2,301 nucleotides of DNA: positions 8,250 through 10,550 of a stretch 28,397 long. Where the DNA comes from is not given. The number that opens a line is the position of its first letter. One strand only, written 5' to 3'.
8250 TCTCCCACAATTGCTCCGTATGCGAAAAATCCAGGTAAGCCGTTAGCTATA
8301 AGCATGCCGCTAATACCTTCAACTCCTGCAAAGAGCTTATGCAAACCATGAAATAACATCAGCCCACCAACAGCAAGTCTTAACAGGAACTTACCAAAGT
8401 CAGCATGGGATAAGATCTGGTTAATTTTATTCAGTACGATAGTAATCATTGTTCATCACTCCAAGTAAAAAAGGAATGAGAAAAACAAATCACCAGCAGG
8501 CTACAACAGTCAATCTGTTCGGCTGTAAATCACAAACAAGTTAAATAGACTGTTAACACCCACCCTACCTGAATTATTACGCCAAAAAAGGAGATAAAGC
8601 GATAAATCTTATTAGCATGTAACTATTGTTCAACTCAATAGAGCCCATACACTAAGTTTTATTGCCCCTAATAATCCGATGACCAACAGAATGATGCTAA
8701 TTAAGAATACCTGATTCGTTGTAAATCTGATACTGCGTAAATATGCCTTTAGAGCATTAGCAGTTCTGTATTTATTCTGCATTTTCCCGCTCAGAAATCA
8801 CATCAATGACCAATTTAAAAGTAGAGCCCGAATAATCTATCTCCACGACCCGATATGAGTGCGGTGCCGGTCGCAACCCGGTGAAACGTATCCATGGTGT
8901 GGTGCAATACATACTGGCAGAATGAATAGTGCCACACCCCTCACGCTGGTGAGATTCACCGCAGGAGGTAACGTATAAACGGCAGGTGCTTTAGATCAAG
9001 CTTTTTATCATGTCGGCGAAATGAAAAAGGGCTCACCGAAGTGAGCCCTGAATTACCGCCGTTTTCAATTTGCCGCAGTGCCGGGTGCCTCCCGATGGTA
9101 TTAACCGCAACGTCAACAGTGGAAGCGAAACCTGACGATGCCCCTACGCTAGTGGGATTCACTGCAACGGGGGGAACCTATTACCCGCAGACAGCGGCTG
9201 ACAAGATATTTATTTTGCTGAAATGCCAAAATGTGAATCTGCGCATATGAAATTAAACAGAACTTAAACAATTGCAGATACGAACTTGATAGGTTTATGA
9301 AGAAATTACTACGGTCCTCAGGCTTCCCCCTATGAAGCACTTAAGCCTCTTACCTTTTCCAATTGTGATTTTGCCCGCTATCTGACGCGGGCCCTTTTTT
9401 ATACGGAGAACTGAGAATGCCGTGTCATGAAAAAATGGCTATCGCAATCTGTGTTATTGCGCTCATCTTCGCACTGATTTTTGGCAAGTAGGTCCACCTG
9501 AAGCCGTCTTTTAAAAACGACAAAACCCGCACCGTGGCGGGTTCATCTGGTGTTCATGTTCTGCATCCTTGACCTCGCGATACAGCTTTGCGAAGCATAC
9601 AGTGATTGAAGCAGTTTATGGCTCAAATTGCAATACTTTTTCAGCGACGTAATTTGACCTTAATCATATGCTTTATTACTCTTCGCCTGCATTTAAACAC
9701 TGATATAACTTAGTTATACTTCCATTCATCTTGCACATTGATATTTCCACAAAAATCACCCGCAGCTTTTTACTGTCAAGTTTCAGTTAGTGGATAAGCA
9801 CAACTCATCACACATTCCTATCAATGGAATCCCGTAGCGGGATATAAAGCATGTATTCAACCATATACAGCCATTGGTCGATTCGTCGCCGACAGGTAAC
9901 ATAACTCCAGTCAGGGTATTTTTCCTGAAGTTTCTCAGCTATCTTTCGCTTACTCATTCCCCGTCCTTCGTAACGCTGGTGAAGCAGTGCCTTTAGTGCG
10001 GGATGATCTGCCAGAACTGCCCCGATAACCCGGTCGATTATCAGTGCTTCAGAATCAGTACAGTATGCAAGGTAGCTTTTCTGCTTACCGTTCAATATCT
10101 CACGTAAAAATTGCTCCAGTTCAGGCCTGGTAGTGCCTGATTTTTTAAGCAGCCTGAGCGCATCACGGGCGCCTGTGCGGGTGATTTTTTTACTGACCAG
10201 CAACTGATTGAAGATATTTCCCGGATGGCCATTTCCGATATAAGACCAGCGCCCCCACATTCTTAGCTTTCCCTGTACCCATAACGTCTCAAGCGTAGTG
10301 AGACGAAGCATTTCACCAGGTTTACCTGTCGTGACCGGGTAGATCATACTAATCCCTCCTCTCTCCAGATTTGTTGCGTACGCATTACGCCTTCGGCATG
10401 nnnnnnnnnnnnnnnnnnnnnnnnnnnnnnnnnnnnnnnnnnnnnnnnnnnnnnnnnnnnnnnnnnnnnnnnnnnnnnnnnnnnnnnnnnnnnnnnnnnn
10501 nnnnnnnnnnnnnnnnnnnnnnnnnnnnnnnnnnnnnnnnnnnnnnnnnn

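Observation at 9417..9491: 24-codon hydrophobic small ORF with its own SD in the Q-to-lysis intergenic region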

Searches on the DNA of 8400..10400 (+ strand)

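Call 3: search_dna_similar(query=window:9200-9800:+, collection=ecoli_genomes, mode=near, max_rows=20)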
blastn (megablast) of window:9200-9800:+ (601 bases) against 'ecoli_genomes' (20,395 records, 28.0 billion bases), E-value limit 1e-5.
Records with a match: 296; places in all: 297; records where one place covers at least 80% of the query: 0.
Genomes with a match: 296 of 5426; with a place that covers at least 80% of the query: 0. Places per genome that has any: lowest 1, median 1, highest 2. On chromosomes: 296 places; on plasmids: 1.
Best place of each record, by identity: 95-99% 1; 90-95% 15; 80-90% 251; 60-80% 29.
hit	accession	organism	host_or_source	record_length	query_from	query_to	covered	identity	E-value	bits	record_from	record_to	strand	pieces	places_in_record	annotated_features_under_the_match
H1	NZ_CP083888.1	Escherichia coli strain NDM1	Homo sapiens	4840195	316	421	18%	81.1%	3e-12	82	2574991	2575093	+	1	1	none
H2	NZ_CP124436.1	Escherichia coli strain AVS0790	wastewater efflux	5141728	316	421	18%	80.7%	1e-10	77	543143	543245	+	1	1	none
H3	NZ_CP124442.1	Escherichia coli strain AVS0196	environmental: river near WWTP effluent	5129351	316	421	18%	80.7%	1e-10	77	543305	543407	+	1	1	none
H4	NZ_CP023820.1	Escherichia coli strain 7/2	Homo sapiens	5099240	316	421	18%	80.2%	1e-10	77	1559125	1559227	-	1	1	none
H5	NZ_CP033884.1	Escherichia coli strain 50579417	Homo sapiens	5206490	316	421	18%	80.2%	1e-10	77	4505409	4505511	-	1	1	none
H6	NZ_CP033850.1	Escherichia coli strain FDAARGOS_497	Homo sapiens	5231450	316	421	18%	80.2%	1e-10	77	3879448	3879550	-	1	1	none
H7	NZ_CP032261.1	Escherichia coli strain AR_0067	missing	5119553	316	421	18%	80.2%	1e-10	77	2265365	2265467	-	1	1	none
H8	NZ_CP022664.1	Escherichia coli strain FORC 064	cucumber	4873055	316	421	18%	80.2%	1e-10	77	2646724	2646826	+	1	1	none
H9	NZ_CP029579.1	Escherichia coli strain DA33137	Homo sapiens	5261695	316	421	18%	80.2%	1e-10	77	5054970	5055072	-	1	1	none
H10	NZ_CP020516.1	Escherichia coli strain 222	Homo sapiens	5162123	316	421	18%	80.2%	1e-10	77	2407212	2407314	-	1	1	none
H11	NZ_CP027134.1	Escherichia coli strain AR_0372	missing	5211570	316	421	18%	80.2%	1e-10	77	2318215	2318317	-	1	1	none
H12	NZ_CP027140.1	Escherichia coli strain AR_0369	missing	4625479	316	421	18%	80.2%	1e-10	77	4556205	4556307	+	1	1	none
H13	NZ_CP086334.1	Escherichia coli strain EBJ003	Homo sapiens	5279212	316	421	18%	80.2%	1e-10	77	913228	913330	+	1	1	none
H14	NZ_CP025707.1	Escherichia coli strain YDC107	Homo sapiens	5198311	316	421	18%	80.2%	1e-10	77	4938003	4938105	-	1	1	none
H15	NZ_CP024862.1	Escherichia coli strain AR_0015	missing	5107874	316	421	18%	80.2%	1e-10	77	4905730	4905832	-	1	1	none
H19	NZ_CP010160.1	Escherichia coli strain H1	not applicable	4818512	316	421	18%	80.2%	1e-10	77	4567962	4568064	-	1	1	none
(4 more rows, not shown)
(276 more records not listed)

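Call 7: search_dna_similar(query=window:8900-10400:+, collection=phages, mode=near, max_rows=25)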
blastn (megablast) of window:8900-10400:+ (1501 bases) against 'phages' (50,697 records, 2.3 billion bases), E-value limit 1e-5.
Records with a match: 4; places in all: 4; records where one place covers at least 80% of the query: 0.
Best place of each record, by identity: 80-90% 4.
By first word of the organism name: Escherichia 4.
By host as written in the record: Escherichia coli 4.
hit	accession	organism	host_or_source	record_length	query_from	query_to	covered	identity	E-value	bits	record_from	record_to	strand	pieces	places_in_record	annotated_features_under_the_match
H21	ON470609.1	Escherichia phage vB_EcoS-473R12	Escherichia coli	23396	616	721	7%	80.2%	3e-11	77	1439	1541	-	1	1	none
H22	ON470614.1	Escherichia phage vB_EcoS-666R9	Escherichia coli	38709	616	721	7%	80.2%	3e-11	77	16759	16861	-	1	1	none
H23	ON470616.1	Escherichia phage vB_EcoS-673R7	Escherichia coli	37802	616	721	7%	80.2%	3e-11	77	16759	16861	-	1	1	none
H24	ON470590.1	Escherichia phage vB_EcoS-613R10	Escherichia coli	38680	616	721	7%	80.2%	3e-11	77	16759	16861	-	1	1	none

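Call 8: search_dna_similar(query=window:9340-9560:+, collection=ecoli_genomes, mode=distant, max_rows=25, max_evalue=0.01)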
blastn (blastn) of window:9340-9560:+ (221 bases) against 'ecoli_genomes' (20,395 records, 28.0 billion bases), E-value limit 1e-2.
No match.

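Call 12: get_annotated_region(hit=H1, flank=2500)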
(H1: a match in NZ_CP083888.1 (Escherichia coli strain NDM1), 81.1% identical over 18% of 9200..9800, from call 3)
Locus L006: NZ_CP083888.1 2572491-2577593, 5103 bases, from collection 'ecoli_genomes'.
description: Escherichia coli strain NDM1 chromosome, complete genome
organism: Escherichia coli strain NDM1 (NCBI taxid 562)
replicon: chromosome; assembly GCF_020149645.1
host: Homo sapiens; source: blood; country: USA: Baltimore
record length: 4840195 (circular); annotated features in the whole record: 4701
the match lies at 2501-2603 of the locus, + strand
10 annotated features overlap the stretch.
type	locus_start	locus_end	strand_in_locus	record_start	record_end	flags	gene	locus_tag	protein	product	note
CDS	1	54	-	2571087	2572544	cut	trkG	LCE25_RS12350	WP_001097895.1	Trk system potassium transporter TrkG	-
CDS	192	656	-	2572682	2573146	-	-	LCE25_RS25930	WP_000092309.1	lysis protein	-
CDS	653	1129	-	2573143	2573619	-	-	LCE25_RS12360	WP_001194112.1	glycoside hydrolase family protein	-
CDS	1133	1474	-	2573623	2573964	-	-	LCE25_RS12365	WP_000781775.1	phage holin, lambda family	-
CDS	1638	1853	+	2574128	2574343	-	-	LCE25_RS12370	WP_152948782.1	hypothetical protein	-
CDS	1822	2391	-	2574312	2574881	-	-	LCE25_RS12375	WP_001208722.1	hypothetical protein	-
CDS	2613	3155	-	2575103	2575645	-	-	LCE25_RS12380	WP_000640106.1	DUF1133 family protein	-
CDS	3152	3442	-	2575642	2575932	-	-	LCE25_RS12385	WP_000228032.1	DUF1364 domain-containing protein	-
CDS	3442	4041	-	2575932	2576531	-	-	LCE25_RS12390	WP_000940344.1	DUF1367 family protein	-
CDS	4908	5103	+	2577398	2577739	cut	-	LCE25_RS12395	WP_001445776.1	DUF1971 domain-containing protein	-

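Call 17: search_rna_families(source=window, start=8400, end=9900, threshold=evalue, max_evalue=1, show_alignments=3)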
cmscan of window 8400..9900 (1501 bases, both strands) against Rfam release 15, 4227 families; matches with E-value up to 1: 5.
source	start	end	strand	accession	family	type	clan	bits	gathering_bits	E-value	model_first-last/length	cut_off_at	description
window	9018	9195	-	RF02076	STnc100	Gene; sRNA;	-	66.2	47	1.5e-13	1-206/206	no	Gammaproteobacterial sRNA STnc100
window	9019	9094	-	RF02538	TarB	Gene; sRNA;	-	25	80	0.049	1-79/79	no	Vibrio ToxT activated RNA TarB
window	8817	8987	-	RF02076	STnc100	Gene; sRNA;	-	23.3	47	0.015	1-206/206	no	Gammaproteobacterial sRNA STnc100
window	9008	9078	-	RF00397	SNORA14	Gene; snRNA; snoRNA; HACA-box;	-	22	36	0.24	1-135/135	no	Small nucleolar RNA SNORA14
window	9334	9402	+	RF02676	Esr41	Gene; sRNA;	-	19.3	102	0.93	1-74/74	no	Enterohemorrhagic E. coli sRNA 41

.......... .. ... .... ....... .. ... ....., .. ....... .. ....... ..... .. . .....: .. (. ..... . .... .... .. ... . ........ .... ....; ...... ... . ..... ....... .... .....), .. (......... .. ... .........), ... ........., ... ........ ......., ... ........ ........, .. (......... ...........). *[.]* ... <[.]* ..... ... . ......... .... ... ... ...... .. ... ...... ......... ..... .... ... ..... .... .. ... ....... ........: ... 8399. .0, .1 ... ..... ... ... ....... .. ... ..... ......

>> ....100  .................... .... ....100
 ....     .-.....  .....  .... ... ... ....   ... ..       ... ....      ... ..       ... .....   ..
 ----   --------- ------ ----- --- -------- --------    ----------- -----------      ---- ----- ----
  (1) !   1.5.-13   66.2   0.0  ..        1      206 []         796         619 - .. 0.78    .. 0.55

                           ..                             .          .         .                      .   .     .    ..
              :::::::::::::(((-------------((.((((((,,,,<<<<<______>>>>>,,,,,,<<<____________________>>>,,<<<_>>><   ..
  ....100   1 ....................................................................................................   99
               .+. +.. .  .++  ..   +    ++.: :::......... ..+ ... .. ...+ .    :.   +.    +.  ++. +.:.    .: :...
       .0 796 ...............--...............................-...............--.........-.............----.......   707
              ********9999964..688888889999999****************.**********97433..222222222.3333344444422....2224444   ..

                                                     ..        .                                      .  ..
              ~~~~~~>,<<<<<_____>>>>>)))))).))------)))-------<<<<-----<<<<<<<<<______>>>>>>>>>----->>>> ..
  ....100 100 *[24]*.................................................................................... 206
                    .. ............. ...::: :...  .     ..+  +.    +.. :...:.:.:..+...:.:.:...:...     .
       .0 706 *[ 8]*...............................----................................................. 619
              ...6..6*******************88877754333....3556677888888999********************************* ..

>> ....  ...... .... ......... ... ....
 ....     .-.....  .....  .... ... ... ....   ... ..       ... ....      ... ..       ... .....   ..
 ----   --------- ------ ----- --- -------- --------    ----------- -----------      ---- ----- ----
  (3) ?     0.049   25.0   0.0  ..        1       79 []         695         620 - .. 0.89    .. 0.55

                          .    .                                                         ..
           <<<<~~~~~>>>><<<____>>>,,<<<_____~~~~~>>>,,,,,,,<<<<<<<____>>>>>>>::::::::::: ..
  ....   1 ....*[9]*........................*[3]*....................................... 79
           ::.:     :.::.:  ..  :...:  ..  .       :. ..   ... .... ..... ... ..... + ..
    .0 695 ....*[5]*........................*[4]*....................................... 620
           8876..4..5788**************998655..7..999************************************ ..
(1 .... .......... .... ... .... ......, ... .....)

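Call 21: search_dna_similar(query=window:9196-9520:+, collection=phages, mode=distant, max_evalue=0.1)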
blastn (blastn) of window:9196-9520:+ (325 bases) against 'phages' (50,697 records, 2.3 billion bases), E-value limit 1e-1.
No match.

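Call 22: search_dna_similar(query=window:9196-9520:+, collection=plasmids, mode=distant, max_evalue=0.1)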
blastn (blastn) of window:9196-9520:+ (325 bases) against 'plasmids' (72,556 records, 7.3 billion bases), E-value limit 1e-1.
No match.
